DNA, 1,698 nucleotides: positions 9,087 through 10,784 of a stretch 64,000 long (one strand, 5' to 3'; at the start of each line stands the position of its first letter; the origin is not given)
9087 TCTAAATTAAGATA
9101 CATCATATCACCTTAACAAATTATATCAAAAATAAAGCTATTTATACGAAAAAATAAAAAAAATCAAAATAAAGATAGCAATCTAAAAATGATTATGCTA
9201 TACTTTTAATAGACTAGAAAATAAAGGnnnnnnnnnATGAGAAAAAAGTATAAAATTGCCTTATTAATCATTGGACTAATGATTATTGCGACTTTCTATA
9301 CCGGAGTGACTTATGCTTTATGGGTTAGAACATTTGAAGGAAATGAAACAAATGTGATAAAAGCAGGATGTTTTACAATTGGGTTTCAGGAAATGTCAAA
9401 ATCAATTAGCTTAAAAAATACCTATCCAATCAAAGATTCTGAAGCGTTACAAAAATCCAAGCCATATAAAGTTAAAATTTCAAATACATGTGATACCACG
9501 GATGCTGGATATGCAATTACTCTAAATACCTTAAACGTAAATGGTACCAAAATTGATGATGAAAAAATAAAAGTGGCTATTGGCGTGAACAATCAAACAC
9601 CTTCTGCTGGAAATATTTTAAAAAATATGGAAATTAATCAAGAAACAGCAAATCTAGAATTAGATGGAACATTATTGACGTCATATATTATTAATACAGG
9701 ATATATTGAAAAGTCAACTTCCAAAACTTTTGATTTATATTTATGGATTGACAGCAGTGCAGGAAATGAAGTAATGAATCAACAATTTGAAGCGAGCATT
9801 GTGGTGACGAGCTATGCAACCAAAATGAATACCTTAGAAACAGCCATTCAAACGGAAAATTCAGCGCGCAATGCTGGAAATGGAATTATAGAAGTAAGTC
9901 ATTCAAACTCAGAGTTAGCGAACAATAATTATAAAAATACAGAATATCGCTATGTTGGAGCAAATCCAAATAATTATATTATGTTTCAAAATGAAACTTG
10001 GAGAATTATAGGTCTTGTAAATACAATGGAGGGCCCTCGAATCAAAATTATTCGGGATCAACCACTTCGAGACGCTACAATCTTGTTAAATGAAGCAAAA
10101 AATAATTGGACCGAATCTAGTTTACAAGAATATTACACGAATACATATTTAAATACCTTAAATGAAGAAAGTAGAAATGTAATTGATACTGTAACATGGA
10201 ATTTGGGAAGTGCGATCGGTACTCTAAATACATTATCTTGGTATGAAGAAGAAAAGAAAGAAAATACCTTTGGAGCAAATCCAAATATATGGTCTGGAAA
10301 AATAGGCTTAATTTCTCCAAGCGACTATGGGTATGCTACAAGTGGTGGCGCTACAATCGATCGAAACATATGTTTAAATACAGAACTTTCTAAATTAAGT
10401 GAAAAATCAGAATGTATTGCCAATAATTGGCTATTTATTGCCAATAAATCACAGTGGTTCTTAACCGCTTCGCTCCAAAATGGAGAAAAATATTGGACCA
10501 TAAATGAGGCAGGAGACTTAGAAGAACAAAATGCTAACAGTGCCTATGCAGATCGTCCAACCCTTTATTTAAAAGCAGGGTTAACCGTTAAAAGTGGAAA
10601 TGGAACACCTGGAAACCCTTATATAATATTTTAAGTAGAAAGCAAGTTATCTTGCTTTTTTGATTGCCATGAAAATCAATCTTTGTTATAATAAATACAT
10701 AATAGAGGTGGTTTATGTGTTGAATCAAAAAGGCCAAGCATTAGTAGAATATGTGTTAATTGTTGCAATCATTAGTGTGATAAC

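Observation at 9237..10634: A fourth SipW-cognate-like N-terminus on a 466-aa protein sits directly upstream of the Tad pilus operon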

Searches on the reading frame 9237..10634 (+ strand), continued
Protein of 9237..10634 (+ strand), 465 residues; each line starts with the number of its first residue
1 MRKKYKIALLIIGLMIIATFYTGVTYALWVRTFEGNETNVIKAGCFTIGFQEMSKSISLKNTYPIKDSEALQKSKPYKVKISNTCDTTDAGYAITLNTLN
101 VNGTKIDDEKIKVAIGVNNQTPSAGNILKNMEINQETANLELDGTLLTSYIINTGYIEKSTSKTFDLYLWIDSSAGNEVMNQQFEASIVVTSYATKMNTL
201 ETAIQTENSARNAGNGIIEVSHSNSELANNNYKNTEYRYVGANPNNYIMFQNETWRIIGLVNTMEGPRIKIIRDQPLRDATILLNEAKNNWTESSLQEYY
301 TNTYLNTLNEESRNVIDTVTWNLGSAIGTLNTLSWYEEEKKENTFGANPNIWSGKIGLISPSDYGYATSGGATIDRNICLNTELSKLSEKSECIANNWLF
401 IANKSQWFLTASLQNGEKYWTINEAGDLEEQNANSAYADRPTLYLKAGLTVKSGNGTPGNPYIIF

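Call 26: predict_structure(alignment_id=A1)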
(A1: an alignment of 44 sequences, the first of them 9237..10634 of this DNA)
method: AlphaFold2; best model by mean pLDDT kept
length: 465 residues; sequences in the alignment: 44
mean_pLDDT: 85.3   pTM: 0.78
mean pLDDT of the five models: 85.3, 84.6, 83.2, 82.4, 82.0
residues with pLDDT >= 90: 241; 70-90: 170; 50-70: 32; < 50: 22
segments of 3 or more residues with pLDDT < 50: 20-37
pLDDT, mean of each block of 10 residues (from residue 1): 62 62 32 39 66 63 80 82 82 88 87 88 86 80 83 87 89 82 83 82 78 77 91 94 93 94 95 96 91 95 95 95 91 95 93 97 96 93 97 95 95 95 97 96 95 87 91
secondary structure, 60 per line:
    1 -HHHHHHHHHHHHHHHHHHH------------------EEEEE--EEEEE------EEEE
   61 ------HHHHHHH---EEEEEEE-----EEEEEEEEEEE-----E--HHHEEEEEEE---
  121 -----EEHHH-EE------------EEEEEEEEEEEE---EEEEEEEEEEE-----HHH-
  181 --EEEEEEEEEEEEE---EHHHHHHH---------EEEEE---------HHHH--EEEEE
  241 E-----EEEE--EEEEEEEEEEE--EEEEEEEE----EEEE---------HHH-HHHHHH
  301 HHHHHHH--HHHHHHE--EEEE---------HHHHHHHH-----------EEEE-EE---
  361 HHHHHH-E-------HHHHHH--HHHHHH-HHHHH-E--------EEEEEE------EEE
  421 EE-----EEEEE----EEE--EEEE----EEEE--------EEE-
elements in order: H2-20 E39-43 E46-50 E57-60 H67-73 E77-83 E89-99 E111-117 E146-157 E161-171 E183-195 H200-206 E216-220 H230-233 E236-241 E247-250 E253-263 E266-273 E278-281 H295-307 H310-315 E319-322 H332-339 E351-354 H361-366 H376-381 H384-389 H391-395 E406-411 E418-422 E428-432 E437-439 E442-445 E450-453 E462-464

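Call 28: fold_search(model_id=the predicted structure, library=pdb)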
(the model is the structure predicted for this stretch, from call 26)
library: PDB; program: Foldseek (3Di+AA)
matches with E <= 10: 1472; with E <= 0.001: 3
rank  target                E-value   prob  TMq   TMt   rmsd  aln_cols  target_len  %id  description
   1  9qa6                  3.9e-04  1.00  0.31  0.18   6.1       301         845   14  Cryo-EM structure of Thomasclavelia ramosa IgA peptidase (IgAse) active site mutant (S32-N876) (released 2025-06-25)
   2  4zlt_A                5.8e-04  0.25  0.13  0.15  22.4       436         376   10  Crystal structure of viral chemokine binding protein R17 in complex with CCL3 (released 2015-11-18)
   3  6yf6_A                8.0e-04  0.99  0.15  0.38  12.1       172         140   12  EclA C-terminal domain; sugar-binding protein (released 2021-04-07)
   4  7xyc_A                1.1e-03  0.80  0.12  0.11  10.6       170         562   11  CryoEM structure of Klebsiella phage Kp7 type II tail fiber gp52 in vitro (released 2023-06-07)
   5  4es9_D                1.3e-03  0.51  0.14  0.19  16.1       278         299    9  Crystal Structure of the adhesin domain of Epf from Streptococcus pyogenes in P21 (released 2012-09-19)
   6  4es9_A                1.6e-03  0.47  0.14  0.19  15.8       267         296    9  Crystal Structure of the adhesin domain of Epf from Streptococcus pyogenes in P21 (released 2012-09-19)
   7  7ueg_A                1.8e-03  0.77  0.14  0.28  13.0       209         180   10  Cryo-EM of bundling pili from Pyrobaculum calidifontis (released 2022-06-29)
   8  4es9_B                2.6e-03  0.38  0.14  0.19  15.9       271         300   10  Crystal Structure of the adhesin domain of Epf from Streptococcus pyogenes in P21 (released 2012-09-19)
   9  1tox_A                2.7e-03  0.96  0.16  0.15  12.5       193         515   11  DIPHTHERIA TOXIN DIMER COMPLEXED WITH NAD (released 1996-06-10)
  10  7crb_A                2.7e-03  0.75  0.13  0.10  10.8       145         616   12  Cryo-EM structure of plant NLR RPP1 LRR-ID domain in complex with ATR1 (released 2020-12-16)
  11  2c9a_A                2.7e-03  0.35  0.13  0.20  15.7       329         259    8  Crystal structure of the MAM-Ig module of receptor protein tyrosine phosphatase mu (released 2006-01-19)
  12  4es8_B                3.2e-03  0.51  0.15  0.21  15.7       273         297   11  Crystal Structure of the adhesin domain of Epf from Streptococcus pyogenes in P212121 (released 2012-09-19)
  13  1tox_B                3.8e-03  0.99  0.17  0.15   8.5       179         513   13  DIPHTHERIA TOXIN DIMER COMPLEXED WITH NAD (released 1996-06-10)
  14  7o4w                  4.0e-03  0.95  0.16  0.15  10.4       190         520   11  Crystal structure of diphtheria toxin mutant CRM197 with a disulphide bond replaced by a Cys-Acetone-Cys bridge (released 2022-04-06)
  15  7k7b_B                4.5e-03  0.96  0.16  0.15   9.9       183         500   11  Crystal structure of diphtheria toxin from crystals obtained at pH 5.0 (released 2020-11-18)
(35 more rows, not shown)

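Call 31: search_solved_structures(query=A1, max_evalue=1, show_alignments=2)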
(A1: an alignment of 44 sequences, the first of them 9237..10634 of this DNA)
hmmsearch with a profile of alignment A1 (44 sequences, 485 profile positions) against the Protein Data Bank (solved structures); distinct sequences matched with E-value up to 1: 1.
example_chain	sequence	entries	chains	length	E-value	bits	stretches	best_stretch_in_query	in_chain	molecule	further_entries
5uiv_A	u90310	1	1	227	0.19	13.7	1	258-338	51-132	Bifunctional thymidylate/uridylate kinase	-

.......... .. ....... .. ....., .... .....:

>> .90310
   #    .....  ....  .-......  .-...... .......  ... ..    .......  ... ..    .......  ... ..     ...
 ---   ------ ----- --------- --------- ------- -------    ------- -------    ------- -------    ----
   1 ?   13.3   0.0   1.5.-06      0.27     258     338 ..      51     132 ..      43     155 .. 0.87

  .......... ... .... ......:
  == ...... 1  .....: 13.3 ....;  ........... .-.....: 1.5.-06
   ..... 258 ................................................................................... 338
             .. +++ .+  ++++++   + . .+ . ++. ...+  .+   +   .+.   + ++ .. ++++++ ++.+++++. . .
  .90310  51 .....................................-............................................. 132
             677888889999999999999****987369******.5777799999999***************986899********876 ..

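Call 64: search_protein_families(library=pfam, proteins=[L036:9776-11374:+, L068:1157-2638:+], max_evalue=0.01)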
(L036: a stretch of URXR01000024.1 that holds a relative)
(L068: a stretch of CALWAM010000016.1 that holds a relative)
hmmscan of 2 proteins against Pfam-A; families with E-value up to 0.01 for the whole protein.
L036:9776-11374:+ (532 aa): 1 family
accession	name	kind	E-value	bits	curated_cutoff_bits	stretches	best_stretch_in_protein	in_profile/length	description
PF12389.13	Peptidase_M73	-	0.00044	20.6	22.5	1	68-154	14-89/196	Camelysin metallo-endopeptidase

L068:1157-2638:+ (493 aa): 0 families

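Call 71: find_encoding_contigs(protein=P0032, flank=10000, max_places=3)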
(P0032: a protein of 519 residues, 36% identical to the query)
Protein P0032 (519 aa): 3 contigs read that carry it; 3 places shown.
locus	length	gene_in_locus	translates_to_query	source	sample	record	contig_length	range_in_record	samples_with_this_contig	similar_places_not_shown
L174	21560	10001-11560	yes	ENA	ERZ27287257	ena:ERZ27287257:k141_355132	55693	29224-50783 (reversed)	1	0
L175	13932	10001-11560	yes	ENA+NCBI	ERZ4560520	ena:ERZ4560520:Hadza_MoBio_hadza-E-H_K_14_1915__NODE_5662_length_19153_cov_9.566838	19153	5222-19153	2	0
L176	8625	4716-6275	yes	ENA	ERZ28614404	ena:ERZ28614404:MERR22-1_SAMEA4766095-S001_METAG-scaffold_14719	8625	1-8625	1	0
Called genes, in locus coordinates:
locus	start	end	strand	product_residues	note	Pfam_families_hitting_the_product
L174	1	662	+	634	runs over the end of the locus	PF03717:PBP_dimer, PF00905:Transpeptidase, PF03793:PASTA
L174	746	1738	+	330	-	PF10555:MraY_sig1 (weak), PF00953:Glycos_transf_4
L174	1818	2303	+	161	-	-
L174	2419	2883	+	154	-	PF08281:Sigma70_r4_2 (weak)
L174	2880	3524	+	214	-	-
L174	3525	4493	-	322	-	PF02557:VanY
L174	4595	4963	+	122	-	-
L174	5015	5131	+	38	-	-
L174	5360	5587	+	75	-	-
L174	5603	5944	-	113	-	PF04266:ASCH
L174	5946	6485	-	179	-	-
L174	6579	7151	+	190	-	PF00583:Acetyltransf_1, PF13508:Acetyltransf_7 (weak)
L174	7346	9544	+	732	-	PF23139:OB_YrrC, PF14490:HHH_RecD2, PF01443:Viral_helicase1 (weak), PF13245:AAA_19, PF13604:AAA_30, PF18335:SH3_13, PF01443:Viral_helicase1 (weak), PF13538:UvrD_C_2, +1 more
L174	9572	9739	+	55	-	-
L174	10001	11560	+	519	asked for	-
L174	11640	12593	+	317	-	PF00872:Transposase_mut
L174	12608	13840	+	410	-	PF00872:Transposase_mut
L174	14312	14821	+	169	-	PF00717:Peptidase_S24 (faint)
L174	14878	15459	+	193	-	-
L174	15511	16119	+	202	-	-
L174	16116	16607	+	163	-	-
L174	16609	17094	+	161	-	-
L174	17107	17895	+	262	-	-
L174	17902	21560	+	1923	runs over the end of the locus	-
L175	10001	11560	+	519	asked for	-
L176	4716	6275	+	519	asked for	-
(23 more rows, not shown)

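Call 75: search_protein_families(library=pfam, alignment_id=A6, max_evalue=0.01)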
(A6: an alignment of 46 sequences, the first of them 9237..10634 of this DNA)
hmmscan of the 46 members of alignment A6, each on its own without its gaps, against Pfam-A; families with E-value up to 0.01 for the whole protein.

A. member 1, window:9237-10634:+ (465 aa): 1 family
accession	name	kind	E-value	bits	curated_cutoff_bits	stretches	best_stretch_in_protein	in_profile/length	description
PF19789.6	DUF6273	-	0.00019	21.8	23.5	1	286-446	28-171/172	Domain of unknown function (DUF6273)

B. families by the number of members that match (of 46 scanned): 7 families
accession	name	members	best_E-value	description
PF19789.6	DUF6273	5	1.4e-07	Domain of unknown function (DUF6273)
PF12389.13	Peptidase_M73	3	0.00015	Camelysin metallo-endopeptidase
PF18911.6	PKD_4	1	0.00065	PKD domain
PF06280.18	fn3_5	1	0.0018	Fn3-like domain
PF19880.4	DUF6353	1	0.0033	Family of unknown function (DUF6353)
PF07495.19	Y_Y_Y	1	0.0063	Y_Y_Y domain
PF24811.1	Ig_Shg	1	0.0071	DE-cadherin, Ig-like domain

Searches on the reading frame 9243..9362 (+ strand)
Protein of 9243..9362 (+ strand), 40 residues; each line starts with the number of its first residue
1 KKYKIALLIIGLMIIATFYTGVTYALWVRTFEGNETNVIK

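Call 46: search_protein_families(library=ncbifam, alignment_id=A2, max_evalue=1)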
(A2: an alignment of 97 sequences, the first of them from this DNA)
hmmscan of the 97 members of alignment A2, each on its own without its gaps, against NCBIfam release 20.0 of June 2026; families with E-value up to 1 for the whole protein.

A. member 1, seq(40 aa): 2 families
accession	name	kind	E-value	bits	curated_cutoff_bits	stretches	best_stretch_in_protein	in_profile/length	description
NF047570.1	ABC_perm_EcsB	exception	0.031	13.4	525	1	9-40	314-345/404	ABC transporter permease EcsB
NF047381.1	T4SS_eff_BspB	equivalog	0.12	12.2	350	1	9-36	4-31/187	type IV secretion system effector BspB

B. families by the number of members that match (of 97 scanned): 72 families (the first 25 are shown)
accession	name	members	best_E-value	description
NF004285.1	PRK05696.1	25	0.00055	flagellar basal body-associated protein FliL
NF005435.1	PRK07021.1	16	0.0098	flagellar basal body-associated protein FliL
NF038058.1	adhes_P110_Nter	9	0.021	P110/LppT family adhesin N-terminal domain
TIGR04088.1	cognate_SipW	8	0.0035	SipW-dependent-type signal peptide-containing protein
NF006283.1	PRK08455.1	5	0.022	flagellar basal body-associated protein FliL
NF007250.0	PRK09697.1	4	0.00079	putative general secretion pathway protein GspB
TIGR02209.1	ftsL_broad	4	0.035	cell division protein FtsL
NF009420.1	PRK12785.1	4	0.078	flagellar basal body-associated protein FliL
TIGR02223.1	ftsN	3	0.0076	cell division protein FtsN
TIGR00847.1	ccoS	3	0.011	cbb3-type cytochrome oxidase assembly protein CcoS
NF005826.1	PRK07718.1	3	0.031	flagellar basal body-associated protein FliL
TIGR00247.1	TIGR00247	3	0.048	endolytic transglycosylase MltG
NF051471.1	cytcCgr1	3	0.095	cytochrome c-type protein Cgr1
TIGR03927.1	T7SS_EssA_Firm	3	0.1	type VII secretion protein EssA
TIGR04090.1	exp_by_SipW_IV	2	0.0049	BsaA family SipW-dependent biofilm matrix protein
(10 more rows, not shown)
